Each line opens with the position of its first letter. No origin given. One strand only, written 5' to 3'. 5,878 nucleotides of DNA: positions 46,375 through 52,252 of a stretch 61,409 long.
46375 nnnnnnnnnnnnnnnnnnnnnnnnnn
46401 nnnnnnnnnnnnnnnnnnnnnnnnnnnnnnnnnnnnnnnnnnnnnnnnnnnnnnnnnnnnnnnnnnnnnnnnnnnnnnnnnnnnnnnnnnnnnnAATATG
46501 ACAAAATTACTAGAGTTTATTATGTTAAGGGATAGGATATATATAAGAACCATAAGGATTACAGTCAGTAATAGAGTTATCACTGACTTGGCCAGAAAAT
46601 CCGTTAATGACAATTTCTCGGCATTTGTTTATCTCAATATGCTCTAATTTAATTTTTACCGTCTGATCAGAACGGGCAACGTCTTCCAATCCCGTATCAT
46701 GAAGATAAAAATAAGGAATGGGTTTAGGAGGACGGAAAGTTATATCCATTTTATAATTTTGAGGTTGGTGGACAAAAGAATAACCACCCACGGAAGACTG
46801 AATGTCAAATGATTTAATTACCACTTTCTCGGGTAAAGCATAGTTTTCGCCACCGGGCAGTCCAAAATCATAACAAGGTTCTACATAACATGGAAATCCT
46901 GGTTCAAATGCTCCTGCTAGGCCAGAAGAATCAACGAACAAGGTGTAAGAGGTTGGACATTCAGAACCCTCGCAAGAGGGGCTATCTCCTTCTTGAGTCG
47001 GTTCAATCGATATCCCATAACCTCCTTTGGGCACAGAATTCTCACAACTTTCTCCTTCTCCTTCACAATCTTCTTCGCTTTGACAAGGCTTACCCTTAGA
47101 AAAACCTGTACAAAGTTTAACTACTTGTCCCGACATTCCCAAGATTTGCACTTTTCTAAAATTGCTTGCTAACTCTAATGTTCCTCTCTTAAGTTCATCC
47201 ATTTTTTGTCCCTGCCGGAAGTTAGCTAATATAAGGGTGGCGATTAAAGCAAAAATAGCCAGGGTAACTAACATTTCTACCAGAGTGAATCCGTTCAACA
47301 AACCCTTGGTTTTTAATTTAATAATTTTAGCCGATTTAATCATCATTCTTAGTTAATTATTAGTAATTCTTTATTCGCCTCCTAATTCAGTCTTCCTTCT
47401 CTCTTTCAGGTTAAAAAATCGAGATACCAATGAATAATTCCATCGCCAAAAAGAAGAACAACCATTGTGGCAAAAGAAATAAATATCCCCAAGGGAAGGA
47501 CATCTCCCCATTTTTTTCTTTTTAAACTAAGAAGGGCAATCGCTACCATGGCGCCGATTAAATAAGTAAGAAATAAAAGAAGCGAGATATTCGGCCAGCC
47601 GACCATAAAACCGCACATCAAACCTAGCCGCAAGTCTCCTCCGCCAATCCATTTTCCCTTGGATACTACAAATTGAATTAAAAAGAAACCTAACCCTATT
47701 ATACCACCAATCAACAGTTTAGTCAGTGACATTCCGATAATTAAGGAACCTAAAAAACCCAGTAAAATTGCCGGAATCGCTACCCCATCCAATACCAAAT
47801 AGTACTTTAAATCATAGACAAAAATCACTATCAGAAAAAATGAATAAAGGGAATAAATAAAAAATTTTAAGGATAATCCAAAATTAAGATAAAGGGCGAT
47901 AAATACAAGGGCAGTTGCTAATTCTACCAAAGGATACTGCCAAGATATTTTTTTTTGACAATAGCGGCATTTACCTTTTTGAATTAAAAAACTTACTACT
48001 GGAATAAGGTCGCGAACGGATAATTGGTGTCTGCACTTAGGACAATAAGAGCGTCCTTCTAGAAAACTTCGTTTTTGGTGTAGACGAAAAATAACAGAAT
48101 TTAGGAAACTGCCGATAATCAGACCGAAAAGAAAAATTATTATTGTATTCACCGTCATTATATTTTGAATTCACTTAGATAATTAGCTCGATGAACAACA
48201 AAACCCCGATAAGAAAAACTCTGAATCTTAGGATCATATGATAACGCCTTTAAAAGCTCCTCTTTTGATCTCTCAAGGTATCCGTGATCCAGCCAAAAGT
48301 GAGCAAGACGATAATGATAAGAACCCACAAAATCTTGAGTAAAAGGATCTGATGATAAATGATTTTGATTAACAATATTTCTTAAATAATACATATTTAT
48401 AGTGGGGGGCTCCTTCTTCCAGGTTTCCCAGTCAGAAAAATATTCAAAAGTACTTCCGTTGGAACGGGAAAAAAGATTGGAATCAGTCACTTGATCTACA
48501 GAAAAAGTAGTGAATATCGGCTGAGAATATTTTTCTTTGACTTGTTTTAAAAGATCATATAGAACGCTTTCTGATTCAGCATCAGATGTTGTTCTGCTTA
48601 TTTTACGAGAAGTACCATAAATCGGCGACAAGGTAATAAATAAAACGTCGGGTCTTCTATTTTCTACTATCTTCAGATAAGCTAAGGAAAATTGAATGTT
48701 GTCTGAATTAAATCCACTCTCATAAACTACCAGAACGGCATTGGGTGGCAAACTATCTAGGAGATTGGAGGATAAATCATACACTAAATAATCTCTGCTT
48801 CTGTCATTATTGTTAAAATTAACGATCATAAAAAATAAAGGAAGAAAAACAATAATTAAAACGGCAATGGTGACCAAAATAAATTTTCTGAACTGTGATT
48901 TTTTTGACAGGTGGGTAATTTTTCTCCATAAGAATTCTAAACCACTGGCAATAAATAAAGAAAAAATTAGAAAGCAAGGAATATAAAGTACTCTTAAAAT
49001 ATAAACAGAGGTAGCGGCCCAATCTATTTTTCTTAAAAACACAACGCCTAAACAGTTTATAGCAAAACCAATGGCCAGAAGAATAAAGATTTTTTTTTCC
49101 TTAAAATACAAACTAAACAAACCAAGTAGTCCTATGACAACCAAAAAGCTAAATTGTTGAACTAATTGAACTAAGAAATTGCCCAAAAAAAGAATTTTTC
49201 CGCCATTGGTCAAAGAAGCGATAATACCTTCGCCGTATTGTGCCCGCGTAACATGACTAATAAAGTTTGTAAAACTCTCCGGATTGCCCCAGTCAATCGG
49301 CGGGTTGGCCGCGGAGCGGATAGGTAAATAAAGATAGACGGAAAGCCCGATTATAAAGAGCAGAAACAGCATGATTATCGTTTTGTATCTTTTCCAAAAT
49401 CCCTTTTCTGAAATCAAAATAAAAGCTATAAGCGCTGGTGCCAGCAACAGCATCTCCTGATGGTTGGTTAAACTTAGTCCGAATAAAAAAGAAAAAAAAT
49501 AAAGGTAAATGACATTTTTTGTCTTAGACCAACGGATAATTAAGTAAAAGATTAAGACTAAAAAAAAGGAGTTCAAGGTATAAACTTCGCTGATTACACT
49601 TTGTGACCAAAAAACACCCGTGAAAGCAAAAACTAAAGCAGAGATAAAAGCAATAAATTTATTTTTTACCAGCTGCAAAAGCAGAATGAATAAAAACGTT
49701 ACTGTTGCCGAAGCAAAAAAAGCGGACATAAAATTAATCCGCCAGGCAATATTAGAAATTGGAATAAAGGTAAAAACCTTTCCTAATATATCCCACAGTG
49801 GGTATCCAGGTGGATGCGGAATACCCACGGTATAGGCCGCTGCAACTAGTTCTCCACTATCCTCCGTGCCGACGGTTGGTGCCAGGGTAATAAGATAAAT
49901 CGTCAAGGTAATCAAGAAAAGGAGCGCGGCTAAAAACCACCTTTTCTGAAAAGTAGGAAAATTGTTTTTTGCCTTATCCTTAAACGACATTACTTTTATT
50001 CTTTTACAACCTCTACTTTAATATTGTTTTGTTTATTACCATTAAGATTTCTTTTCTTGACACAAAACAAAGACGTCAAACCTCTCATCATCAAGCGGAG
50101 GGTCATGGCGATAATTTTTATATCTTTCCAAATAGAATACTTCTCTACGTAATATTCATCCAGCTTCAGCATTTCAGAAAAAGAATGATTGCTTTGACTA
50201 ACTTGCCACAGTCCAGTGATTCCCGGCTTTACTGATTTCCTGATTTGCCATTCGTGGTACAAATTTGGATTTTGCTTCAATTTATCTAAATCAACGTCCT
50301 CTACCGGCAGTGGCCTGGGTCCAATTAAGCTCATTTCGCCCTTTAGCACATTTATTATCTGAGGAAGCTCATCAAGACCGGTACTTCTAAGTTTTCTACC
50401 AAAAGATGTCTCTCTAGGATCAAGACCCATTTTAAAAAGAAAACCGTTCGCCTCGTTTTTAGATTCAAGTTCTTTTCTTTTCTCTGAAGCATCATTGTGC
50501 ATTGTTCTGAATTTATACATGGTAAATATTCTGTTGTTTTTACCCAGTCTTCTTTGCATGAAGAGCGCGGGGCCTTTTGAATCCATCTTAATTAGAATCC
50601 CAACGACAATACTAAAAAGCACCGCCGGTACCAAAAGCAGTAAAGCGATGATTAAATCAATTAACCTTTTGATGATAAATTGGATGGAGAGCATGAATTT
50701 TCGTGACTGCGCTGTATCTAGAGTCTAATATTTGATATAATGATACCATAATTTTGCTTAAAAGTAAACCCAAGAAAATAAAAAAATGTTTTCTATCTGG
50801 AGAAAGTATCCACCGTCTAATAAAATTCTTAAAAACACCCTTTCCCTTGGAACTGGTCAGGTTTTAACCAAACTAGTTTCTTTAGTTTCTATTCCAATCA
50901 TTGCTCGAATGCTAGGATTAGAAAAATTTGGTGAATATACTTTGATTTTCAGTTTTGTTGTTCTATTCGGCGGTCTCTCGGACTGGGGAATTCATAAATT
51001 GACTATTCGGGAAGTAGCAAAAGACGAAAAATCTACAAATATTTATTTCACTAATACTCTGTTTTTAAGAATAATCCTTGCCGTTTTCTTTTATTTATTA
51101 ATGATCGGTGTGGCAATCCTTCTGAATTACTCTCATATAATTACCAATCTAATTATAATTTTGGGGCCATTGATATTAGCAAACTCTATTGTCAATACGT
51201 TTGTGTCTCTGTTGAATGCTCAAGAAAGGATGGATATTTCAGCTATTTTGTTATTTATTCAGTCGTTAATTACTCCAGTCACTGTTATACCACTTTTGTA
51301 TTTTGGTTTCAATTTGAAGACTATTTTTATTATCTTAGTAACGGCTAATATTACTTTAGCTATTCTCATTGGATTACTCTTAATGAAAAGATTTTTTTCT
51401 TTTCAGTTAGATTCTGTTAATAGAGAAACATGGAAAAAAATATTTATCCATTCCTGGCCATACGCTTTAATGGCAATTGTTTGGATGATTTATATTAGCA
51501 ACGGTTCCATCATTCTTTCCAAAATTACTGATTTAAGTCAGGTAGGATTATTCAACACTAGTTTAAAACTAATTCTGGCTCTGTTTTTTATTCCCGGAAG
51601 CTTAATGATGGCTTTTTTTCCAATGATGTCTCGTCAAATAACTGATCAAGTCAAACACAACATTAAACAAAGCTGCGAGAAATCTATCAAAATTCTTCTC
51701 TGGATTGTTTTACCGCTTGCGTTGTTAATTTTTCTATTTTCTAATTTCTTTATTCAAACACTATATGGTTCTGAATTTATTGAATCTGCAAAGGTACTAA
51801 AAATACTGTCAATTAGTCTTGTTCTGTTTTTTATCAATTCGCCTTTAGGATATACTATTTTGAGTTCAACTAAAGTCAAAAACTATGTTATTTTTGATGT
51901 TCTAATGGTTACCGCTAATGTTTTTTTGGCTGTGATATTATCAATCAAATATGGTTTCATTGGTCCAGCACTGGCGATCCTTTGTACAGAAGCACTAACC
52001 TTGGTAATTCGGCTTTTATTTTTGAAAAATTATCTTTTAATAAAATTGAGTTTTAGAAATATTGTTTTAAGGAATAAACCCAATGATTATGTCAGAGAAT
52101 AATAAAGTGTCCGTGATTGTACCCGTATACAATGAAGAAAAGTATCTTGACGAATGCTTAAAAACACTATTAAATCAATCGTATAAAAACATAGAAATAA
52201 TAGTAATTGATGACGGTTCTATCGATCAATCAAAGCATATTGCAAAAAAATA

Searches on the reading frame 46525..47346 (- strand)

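Call 59: search_protein_families(library=pfam, proteins=[window:46525-47346:-], max_evalue=0.0001)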
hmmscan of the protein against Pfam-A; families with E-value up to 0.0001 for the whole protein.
window:46525-47346:- (273 aa): 1 family
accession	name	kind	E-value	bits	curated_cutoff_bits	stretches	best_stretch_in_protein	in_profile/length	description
PF07963.17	N_methyl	-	5.8e-06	26.1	21.2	1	18-39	5-26/27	Prokaryotic N-terminal methylation motif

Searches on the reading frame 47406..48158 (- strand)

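Call 59: search_protein_families(library=pfam, proteins=[window:47406-48158:-], max_evalue=0.0001)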
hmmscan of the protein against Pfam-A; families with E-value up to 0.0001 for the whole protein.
window:47406-48158:- (250 aa): 2 families
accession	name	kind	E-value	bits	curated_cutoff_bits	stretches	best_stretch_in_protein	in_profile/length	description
PF06750.18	A24_N_bact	-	1.6e-33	115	23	1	10-93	1-84/84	Bacterial Peptidase A24 N-terminal domain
PF01478.23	Peptidase_A24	-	2.1e-11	44.6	26.5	1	105-207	3-104/104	Type IV leader peptidase family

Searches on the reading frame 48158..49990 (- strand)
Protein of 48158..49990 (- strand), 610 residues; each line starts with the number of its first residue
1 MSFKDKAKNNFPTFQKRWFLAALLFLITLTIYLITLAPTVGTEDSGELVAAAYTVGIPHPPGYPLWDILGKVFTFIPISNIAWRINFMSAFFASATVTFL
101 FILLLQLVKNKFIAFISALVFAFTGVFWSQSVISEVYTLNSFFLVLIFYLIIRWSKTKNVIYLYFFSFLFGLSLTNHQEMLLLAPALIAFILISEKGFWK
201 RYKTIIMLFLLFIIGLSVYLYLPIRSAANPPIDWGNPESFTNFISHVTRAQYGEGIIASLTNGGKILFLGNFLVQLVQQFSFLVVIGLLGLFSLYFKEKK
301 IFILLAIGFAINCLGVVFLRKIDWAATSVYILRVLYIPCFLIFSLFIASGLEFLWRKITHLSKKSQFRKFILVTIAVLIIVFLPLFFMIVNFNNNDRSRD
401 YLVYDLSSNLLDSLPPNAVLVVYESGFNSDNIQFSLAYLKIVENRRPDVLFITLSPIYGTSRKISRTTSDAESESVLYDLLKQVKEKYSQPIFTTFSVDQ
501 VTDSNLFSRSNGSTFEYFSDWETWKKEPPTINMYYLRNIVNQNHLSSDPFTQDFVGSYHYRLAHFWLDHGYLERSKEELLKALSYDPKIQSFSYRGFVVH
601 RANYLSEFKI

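Call 59: search_protein_families(library=pfam, proteins=[window:48158-49990:-], max_evalue=0.0001)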
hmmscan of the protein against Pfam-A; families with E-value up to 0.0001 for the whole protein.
window:48158-49990:- (610 aa): 2 families
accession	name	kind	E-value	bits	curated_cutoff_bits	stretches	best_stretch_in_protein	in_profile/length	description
PF11028.14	TMEM260-like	-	1.1e-37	130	24.2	1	44-194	1-173/179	Protein O-mannosyl-transferase TMEM260-like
PF13231.12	PMT_2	-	3.2e-05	24.6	26.1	1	79-214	18-154/160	Dolichyl-phosphate-mannose-protein mannosyltransferase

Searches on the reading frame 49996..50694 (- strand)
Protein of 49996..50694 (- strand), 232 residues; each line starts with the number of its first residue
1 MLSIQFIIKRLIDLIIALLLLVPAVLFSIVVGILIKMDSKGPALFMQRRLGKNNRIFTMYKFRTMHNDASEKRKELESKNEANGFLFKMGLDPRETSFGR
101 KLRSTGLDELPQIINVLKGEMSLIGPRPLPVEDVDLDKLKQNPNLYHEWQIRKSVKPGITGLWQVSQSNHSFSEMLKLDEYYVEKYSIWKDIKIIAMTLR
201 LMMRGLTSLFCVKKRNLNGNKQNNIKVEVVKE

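Call 59: search_protein_families(library=pfam, proteins=[window:49996-50694:-], max_evalue=0.0001)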
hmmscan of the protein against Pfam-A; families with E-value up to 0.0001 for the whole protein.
window:49996-50694:- (232 aa): 1 family
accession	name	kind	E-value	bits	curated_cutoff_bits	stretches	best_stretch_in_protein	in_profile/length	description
PF02397.22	Bac_transf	-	4.6e-60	202.7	27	1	9-203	1-178/179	Bacterial sugar transferase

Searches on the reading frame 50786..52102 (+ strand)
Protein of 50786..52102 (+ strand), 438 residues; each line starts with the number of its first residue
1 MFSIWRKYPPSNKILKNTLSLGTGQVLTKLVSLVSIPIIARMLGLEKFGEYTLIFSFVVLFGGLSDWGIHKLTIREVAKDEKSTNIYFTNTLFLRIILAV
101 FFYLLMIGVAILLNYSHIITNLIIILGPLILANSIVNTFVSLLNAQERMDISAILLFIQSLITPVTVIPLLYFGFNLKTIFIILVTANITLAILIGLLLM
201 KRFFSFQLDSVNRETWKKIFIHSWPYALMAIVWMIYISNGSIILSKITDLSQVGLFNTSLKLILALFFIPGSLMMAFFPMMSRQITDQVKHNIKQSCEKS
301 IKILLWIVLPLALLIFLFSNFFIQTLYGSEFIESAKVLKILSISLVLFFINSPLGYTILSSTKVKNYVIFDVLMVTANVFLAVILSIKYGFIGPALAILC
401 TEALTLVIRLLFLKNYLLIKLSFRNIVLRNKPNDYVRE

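Call 59: search_protein_families(library=pfam, proteins=[window:50786-52102:+], max_evalue=0.0001)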
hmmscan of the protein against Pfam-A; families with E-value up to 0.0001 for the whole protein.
window:50786-52102:+ (438 aa): 3 families
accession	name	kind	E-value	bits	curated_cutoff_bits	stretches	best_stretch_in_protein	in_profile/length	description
PF01943.22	Polysacc_synt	-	3.1e-30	106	28.2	1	14-283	1-272/274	Polysaccharide biosynthesis protein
PF13440.11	Polysacc_synt_3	-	2e-20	73.7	23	1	38-335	1-292/293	Polysaccharide biosynthesis protein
PF01554.23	MatE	-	4e-05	23.8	24.9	1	247-383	23-160/161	MatE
